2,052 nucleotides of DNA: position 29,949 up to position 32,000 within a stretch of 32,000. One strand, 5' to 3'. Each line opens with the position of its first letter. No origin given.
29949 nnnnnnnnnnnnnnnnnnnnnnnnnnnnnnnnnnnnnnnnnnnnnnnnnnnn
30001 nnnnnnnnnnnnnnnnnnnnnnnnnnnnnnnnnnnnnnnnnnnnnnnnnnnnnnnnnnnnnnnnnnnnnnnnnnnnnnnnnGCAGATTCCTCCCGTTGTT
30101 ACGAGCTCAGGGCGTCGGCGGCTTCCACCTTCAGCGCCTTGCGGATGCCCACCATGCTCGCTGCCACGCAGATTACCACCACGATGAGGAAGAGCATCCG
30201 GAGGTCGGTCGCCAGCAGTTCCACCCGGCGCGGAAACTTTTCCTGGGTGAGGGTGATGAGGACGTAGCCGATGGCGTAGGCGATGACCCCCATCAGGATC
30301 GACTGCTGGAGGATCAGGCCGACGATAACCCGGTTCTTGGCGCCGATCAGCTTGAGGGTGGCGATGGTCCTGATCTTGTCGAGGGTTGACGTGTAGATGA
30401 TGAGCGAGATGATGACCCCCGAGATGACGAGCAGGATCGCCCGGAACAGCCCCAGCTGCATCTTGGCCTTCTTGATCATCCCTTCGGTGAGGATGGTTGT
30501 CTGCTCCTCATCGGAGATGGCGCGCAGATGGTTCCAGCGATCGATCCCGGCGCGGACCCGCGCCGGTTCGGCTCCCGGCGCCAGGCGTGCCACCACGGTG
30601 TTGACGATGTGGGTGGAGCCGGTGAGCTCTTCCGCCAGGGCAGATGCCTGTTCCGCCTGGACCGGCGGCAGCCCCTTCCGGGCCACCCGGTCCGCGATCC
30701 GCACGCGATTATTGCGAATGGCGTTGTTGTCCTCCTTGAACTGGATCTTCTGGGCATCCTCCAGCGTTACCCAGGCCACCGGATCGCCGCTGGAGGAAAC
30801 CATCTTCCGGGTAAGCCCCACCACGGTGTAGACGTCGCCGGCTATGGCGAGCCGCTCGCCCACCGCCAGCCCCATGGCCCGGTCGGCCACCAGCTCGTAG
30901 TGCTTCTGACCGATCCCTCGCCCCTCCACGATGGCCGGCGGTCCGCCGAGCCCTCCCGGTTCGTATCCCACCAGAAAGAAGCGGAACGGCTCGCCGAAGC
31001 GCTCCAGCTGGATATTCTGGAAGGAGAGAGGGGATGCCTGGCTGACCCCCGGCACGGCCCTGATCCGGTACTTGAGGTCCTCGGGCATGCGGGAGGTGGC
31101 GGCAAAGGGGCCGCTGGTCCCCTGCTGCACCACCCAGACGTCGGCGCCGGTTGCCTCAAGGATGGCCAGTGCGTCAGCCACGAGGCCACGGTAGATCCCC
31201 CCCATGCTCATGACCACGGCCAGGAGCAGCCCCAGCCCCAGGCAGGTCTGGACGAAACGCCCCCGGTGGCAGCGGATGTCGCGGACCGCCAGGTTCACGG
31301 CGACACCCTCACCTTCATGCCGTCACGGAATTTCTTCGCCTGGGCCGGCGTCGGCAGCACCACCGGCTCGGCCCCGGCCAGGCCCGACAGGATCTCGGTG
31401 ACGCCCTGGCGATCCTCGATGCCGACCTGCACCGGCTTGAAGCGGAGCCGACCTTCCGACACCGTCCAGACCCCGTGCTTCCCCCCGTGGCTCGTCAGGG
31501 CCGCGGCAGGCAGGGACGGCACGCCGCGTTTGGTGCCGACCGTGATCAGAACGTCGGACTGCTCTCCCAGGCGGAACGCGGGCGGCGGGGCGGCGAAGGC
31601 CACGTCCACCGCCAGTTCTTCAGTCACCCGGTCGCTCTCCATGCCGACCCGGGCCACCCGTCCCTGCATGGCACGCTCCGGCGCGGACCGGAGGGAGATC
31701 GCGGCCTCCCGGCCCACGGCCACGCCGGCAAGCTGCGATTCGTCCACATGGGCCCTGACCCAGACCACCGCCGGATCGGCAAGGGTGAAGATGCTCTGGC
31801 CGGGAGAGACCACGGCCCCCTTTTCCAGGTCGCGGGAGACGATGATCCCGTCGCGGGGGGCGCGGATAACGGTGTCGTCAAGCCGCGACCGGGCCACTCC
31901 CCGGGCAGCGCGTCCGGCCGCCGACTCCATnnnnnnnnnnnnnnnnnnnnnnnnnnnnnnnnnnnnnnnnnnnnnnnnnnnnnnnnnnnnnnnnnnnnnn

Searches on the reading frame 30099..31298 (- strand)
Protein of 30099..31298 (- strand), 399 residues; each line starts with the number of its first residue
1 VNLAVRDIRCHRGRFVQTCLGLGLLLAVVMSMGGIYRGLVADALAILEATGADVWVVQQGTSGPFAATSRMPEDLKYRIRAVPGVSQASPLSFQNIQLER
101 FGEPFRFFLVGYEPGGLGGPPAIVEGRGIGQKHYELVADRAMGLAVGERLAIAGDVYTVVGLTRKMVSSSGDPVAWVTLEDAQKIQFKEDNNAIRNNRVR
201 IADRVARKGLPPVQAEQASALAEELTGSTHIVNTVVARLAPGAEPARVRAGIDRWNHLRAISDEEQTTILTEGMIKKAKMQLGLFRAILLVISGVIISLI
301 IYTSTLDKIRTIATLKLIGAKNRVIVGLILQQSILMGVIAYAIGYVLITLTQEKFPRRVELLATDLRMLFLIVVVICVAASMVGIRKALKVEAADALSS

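Call 39: search_protein_families(library=pfam, proteins=[window:30099-31298:-], max_evalue=0.001)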
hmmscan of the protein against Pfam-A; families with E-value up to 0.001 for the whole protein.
window:30099-31298:- (399 aa): 2 families
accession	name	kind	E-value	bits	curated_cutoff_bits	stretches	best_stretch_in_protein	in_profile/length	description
PF12704.14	MacB_PCD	-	3.2e-13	50.9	27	1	18-253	4-205/207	MacB-like periplasmic core domain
PF02687.27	FtsX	-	1e-09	38.9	25.5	1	285-392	3-119/120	FtsX-like permease C-terminal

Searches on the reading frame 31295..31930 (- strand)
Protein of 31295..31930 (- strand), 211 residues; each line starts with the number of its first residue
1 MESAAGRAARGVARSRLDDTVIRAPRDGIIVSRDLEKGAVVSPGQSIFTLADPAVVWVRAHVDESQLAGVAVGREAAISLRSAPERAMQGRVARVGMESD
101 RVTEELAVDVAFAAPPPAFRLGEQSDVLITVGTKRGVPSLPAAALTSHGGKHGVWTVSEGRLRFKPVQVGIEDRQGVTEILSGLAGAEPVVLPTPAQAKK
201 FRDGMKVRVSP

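Call 39: search_protein_families(library=pfam, proteins=[window:31295-31930:-], max_evalue=0.001)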
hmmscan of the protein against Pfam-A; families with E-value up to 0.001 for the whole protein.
window:31295-31930:- (211 aa): 2 families
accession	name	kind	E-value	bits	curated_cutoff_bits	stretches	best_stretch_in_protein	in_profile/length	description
PF16576.10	HlyD_D23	-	5.6e-19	68.7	30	1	20-113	109-202/214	Barrel-sandwich domain of CusB or HlyD membrane-fusion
PF13437.12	HlyD_3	-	6.6e-19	69.1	22.2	1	21-121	1-105/106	HlyD family secretion protein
